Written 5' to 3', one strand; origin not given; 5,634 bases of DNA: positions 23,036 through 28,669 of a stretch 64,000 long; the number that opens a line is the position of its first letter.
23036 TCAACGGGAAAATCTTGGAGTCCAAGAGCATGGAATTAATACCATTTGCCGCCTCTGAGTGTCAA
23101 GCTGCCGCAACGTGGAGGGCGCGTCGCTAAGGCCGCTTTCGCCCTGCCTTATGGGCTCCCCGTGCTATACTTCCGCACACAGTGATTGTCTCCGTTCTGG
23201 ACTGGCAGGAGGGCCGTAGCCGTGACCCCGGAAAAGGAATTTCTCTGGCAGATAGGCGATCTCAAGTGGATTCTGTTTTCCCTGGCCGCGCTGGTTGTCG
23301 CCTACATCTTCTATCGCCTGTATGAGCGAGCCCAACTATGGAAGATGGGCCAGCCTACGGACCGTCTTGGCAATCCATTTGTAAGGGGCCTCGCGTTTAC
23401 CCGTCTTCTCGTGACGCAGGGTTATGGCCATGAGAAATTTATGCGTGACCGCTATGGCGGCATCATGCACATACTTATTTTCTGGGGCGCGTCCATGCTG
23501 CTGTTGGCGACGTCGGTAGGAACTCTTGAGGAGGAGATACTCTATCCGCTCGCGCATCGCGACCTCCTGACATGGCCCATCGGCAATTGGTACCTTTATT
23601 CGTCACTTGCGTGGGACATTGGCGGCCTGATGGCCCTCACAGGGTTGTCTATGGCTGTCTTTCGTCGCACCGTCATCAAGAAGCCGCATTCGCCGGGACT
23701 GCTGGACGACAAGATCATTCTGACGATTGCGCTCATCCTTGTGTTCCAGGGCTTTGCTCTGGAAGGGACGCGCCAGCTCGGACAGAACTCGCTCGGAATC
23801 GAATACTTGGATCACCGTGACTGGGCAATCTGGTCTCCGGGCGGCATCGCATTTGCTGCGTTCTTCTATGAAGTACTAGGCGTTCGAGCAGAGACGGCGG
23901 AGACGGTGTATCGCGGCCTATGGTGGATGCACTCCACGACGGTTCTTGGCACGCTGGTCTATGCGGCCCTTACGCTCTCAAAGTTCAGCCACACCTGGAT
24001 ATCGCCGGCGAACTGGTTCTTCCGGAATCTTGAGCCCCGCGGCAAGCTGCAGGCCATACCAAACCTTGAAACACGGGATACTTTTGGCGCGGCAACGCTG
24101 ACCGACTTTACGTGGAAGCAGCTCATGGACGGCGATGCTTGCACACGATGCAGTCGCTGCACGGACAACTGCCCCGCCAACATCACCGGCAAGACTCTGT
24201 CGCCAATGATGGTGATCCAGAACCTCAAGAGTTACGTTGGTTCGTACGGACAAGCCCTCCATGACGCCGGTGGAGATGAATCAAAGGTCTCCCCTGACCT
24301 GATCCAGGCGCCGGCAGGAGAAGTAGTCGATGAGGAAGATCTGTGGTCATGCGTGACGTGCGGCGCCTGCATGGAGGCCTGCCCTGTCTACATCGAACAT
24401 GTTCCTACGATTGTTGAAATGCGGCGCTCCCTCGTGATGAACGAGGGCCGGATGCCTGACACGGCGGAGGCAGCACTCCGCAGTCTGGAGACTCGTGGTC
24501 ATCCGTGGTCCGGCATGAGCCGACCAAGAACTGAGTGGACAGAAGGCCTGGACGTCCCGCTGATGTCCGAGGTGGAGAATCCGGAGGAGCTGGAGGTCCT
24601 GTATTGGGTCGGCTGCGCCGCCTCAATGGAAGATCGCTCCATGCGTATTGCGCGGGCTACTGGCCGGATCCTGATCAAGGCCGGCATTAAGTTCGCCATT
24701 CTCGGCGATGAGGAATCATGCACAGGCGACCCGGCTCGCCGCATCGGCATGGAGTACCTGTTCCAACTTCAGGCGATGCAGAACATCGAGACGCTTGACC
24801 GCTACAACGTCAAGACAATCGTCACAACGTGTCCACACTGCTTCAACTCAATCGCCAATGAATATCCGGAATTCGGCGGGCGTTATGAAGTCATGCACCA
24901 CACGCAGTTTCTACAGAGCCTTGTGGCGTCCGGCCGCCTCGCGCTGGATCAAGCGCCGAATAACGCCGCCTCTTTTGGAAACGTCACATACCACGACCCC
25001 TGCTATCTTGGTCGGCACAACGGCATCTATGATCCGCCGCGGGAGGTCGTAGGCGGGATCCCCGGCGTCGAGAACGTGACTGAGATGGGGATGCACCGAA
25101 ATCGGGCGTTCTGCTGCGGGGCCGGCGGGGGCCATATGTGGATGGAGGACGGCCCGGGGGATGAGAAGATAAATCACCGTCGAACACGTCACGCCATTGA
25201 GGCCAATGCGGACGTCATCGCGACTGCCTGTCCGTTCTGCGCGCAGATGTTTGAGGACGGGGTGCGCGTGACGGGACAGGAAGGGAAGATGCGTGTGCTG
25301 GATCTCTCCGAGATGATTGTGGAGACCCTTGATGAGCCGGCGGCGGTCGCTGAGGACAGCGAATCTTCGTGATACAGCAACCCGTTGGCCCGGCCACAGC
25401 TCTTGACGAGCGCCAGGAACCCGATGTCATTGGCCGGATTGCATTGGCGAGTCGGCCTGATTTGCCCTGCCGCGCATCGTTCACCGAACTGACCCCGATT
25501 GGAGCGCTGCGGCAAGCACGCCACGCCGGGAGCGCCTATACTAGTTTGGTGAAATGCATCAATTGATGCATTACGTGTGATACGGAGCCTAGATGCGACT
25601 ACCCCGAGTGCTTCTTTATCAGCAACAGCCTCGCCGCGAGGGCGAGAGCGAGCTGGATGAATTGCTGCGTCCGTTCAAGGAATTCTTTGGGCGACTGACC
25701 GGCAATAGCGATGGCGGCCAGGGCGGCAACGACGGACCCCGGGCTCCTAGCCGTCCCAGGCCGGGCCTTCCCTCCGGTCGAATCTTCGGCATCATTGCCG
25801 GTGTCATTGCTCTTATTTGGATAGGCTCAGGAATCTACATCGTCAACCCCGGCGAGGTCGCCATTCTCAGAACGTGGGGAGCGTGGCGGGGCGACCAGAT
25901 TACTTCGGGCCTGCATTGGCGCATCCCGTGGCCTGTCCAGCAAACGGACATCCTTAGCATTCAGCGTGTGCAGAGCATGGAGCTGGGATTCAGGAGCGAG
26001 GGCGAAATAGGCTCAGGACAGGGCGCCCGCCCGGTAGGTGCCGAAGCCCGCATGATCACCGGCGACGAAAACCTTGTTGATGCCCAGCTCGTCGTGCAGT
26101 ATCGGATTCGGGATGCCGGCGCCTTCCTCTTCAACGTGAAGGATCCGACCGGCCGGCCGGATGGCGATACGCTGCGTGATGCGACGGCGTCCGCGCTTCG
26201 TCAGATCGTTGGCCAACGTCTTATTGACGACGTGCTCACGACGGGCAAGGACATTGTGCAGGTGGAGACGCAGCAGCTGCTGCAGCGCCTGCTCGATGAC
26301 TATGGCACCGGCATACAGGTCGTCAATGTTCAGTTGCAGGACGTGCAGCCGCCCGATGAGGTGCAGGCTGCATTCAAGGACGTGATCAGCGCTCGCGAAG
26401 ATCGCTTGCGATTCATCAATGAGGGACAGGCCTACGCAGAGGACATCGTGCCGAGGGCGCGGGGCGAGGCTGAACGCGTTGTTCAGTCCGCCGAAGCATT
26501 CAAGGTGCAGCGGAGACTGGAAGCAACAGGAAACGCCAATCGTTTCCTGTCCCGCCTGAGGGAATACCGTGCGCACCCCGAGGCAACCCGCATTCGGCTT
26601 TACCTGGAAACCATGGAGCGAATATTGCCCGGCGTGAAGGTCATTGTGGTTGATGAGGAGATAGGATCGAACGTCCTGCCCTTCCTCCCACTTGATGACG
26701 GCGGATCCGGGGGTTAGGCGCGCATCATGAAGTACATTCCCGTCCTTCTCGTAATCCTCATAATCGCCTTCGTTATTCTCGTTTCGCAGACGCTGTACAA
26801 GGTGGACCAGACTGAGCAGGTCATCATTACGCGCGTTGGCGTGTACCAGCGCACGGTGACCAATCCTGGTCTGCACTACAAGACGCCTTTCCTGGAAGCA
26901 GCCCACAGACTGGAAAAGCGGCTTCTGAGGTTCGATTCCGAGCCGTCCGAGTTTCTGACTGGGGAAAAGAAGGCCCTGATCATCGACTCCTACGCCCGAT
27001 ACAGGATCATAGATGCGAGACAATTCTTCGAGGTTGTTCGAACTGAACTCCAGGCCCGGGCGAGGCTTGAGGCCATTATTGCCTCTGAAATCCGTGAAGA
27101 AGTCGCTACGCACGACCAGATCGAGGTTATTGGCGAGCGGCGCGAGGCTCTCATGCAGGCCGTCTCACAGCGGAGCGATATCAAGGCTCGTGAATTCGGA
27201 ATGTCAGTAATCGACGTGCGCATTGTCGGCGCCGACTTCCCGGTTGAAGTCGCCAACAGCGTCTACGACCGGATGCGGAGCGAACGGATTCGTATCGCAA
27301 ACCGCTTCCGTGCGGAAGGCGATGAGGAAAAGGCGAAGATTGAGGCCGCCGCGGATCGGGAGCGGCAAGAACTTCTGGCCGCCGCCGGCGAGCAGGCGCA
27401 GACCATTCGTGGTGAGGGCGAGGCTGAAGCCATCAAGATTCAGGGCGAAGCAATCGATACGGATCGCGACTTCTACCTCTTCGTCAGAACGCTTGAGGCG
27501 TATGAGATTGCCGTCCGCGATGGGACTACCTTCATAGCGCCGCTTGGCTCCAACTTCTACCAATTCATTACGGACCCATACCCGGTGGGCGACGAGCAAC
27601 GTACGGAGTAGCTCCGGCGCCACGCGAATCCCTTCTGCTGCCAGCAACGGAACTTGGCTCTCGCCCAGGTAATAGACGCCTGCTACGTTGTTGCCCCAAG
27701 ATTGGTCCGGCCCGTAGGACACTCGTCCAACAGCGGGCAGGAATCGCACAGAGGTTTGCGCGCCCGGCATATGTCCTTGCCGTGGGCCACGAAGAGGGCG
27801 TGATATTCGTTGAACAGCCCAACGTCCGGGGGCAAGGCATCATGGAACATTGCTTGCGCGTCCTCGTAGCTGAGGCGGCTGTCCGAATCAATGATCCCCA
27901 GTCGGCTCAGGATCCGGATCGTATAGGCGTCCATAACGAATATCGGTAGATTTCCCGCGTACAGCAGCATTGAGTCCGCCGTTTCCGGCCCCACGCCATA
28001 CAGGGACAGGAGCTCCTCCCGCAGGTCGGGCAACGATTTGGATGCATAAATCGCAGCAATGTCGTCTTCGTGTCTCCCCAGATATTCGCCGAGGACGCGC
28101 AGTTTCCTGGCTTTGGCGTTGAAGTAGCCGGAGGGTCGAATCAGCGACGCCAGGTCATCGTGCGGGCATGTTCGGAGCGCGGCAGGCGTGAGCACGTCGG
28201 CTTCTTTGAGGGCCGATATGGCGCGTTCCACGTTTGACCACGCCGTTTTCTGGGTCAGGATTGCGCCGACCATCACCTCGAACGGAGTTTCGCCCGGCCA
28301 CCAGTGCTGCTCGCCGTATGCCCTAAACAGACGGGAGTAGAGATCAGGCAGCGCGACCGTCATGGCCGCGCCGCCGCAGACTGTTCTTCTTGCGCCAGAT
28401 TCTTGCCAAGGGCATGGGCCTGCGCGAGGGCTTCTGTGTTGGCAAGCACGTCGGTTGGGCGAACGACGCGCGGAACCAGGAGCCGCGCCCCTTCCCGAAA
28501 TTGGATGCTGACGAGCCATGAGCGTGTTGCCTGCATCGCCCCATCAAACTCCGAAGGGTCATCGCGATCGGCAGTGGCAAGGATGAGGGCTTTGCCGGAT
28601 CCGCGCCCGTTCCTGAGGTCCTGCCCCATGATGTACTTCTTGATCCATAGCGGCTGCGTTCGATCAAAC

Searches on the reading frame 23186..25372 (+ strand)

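Call 36: search_protein_families(library=pfam, proteins=[window:23186-25372:+], max_evalue=0.00001)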
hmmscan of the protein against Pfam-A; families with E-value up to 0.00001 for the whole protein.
window:23186-25372:+ (728 aa): 7 families
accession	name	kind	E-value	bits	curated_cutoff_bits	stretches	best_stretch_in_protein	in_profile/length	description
PF02754.22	CCG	-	3.6e-34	117.2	20.6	2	600-689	1-84/85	Cysteine-rich domain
PF13187.11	Fer4_9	-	2.7e-10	40.5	27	1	318-401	1-49/52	4Fe-4S dicluster domain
PF13484.11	Fer4_16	-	6.1e-08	33.8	30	0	319-350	2-32/66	4Fe-4S double cluster binding domain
PF13237.11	Fer4_10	-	1.4e-07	31.7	25.5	1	314-400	4-53/53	4Fe-4S dicluster domain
PF13183.11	Fer4_8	-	1.5e-07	32.3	27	1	317-401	3-66/68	4Fe-4S dicluster domain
PF12797.12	Fer4_2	-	8.9e-07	28.9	24.5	0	310-331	1-22/22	4Fe-4S binding domain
PF13534.11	Fer4_17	-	3.9e-06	27.8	22.2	0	318-401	1-58/61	4Fe-4S dicluster domain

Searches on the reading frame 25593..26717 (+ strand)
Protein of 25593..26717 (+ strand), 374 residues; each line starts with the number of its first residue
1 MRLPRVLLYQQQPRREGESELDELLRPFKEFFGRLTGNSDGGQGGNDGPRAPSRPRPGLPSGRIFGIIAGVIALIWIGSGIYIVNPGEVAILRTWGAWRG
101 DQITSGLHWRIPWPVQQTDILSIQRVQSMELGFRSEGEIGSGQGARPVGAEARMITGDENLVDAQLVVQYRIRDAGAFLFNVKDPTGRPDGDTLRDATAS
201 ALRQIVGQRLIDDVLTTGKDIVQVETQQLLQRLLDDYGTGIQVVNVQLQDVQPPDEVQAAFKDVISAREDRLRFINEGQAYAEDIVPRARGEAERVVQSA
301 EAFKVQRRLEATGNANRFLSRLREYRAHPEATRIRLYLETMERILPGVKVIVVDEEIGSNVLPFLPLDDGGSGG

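Call 36: search_protein_families(library=pfam, proteins=[window:25593-26717:+], max_evalue=0.00001)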
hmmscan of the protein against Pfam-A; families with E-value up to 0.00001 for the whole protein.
window:25593-26717:+ (374 aa): 1 family
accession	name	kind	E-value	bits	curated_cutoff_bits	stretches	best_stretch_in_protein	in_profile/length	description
PF01145.31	Band_7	-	1.7e-23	84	23.6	1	83-276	2-166/176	SPFH domain / Band 7 family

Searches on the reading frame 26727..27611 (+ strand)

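Call 36: search_protein_families(library=pfam, proteins=[window:26727-27611:+], max_evalue=0.00001)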
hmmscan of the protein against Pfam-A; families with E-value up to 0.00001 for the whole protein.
window:26727-27611:+ (294 aa): 1 family
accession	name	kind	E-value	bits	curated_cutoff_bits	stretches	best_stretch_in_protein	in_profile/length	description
PF01145.31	Band_7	-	9.9e-27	94.6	23.6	1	25-199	2-175/176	SPFH domain / Band 7 family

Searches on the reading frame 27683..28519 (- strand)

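Call 36: search_protein_families(library=pfam, proteins=[window:27683-28519:-], max_evalue=0.00001)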
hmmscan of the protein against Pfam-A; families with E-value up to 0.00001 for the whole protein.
window:27683-28519:- (278 aa): 1 family
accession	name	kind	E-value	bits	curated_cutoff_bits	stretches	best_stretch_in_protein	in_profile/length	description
PF00730.31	HhH-GPD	-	5.4e-13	49.7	26.2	1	84-213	1-92/108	HhH-GPD superfamily base excision DNA repair protein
